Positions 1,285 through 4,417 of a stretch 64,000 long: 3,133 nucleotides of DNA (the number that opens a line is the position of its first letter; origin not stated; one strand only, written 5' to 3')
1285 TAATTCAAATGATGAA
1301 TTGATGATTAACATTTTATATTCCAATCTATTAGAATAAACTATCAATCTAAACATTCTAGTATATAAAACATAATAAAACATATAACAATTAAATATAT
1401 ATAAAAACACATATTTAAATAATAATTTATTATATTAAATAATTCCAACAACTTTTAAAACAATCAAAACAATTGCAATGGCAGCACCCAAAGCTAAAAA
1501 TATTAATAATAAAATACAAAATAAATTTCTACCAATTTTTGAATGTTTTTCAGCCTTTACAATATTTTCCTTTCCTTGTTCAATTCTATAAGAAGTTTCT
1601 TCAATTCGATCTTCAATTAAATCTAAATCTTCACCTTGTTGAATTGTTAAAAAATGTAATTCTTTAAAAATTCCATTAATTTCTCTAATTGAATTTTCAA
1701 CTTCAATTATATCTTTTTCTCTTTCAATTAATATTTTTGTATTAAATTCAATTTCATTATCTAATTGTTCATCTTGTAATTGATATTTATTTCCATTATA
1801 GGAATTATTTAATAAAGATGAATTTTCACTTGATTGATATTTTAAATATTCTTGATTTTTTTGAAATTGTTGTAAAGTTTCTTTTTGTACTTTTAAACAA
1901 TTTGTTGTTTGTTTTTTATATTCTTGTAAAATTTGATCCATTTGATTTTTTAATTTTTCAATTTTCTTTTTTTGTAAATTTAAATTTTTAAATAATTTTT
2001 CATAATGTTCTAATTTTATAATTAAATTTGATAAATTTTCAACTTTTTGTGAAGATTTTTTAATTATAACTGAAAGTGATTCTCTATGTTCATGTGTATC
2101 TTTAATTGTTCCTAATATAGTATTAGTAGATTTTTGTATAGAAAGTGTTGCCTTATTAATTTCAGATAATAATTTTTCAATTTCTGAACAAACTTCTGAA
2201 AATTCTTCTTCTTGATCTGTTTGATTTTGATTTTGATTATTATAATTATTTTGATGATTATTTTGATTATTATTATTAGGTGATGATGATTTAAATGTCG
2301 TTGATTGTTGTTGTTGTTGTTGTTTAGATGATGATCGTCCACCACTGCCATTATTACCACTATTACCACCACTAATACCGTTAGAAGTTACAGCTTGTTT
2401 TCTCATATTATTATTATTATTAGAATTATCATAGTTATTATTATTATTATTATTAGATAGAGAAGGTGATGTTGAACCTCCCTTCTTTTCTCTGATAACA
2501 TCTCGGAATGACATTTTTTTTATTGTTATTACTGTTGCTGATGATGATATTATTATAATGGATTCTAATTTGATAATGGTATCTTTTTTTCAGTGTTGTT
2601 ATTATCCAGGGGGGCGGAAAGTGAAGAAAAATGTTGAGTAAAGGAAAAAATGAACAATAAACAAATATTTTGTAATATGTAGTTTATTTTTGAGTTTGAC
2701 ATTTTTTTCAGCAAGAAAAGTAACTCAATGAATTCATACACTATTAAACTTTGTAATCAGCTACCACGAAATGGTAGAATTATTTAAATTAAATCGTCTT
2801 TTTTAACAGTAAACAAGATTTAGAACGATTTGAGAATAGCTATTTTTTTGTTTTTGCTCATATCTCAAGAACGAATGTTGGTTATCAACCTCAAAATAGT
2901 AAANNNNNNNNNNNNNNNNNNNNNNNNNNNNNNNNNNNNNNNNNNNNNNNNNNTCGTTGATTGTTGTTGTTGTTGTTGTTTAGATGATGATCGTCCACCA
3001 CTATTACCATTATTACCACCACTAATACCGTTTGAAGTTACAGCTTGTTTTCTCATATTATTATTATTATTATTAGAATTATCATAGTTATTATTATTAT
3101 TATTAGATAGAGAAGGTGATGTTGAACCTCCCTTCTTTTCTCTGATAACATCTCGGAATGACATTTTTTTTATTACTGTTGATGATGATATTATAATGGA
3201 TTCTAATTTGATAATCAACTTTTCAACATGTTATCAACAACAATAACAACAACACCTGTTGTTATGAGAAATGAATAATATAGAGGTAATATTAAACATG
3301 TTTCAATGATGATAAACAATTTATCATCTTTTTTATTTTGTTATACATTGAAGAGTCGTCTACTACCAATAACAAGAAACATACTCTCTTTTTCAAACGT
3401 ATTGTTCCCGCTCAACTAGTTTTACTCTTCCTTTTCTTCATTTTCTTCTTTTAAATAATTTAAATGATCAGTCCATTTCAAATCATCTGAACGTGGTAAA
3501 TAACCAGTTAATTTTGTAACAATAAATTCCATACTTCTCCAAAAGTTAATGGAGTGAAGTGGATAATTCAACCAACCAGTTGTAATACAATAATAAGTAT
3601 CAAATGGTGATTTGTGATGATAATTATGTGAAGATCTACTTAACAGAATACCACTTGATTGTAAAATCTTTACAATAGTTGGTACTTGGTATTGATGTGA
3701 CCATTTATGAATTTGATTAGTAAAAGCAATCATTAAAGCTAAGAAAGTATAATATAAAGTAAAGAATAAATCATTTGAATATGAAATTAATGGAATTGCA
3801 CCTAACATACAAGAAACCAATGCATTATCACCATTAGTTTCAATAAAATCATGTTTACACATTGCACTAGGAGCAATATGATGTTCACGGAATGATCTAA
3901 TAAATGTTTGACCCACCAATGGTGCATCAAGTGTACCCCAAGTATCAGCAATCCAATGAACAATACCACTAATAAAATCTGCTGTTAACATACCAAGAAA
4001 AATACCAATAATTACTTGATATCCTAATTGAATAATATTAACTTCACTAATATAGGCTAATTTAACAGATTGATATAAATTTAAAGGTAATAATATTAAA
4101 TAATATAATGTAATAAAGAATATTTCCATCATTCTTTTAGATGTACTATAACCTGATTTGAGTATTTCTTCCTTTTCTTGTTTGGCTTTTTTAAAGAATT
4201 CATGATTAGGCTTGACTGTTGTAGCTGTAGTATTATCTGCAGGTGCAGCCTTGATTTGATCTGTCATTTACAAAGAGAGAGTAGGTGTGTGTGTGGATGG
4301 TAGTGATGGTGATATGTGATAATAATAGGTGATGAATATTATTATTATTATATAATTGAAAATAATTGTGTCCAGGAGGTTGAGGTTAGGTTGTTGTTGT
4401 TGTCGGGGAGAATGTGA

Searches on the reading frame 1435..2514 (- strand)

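Call 21: search_protein_families(library=pfam, proteins=[window:1435-2514:-], max_evalue=0.001)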
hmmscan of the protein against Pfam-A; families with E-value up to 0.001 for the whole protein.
window:1435-2514:- (359 aa): 2 families
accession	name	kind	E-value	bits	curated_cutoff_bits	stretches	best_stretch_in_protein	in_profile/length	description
PF14523.12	Syntaxin_2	-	3.3e-15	56.7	26.5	1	109-240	2-127/134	Syntaxin-like protein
PF05739.25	SNARE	-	5.5e-08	33.1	26.8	1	297-346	3-52/53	SNARE domain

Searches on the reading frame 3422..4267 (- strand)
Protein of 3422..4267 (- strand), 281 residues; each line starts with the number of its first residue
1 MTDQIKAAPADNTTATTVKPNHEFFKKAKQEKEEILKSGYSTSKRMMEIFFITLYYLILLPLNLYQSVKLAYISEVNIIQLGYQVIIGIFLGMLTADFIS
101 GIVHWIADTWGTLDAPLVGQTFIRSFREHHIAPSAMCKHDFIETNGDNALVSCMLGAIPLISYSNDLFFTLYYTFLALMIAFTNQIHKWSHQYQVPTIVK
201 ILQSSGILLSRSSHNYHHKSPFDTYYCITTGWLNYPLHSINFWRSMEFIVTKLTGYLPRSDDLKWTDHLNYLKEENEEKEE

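Call 21: search_protein_families(library=pfam, proteins=[window:3422-4267:-], max_evalue=0.001)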
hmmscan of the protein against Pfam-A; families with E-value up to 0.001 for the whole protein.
window:3422-4267:- (281 aa): 1 family
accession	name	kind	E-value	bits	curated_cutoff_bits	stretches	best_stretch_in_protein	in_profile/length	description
PF10520.15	Lipid_desat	-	8.5e-70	234.8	26.4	1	93-261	1-175/175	Lipid desaturase domain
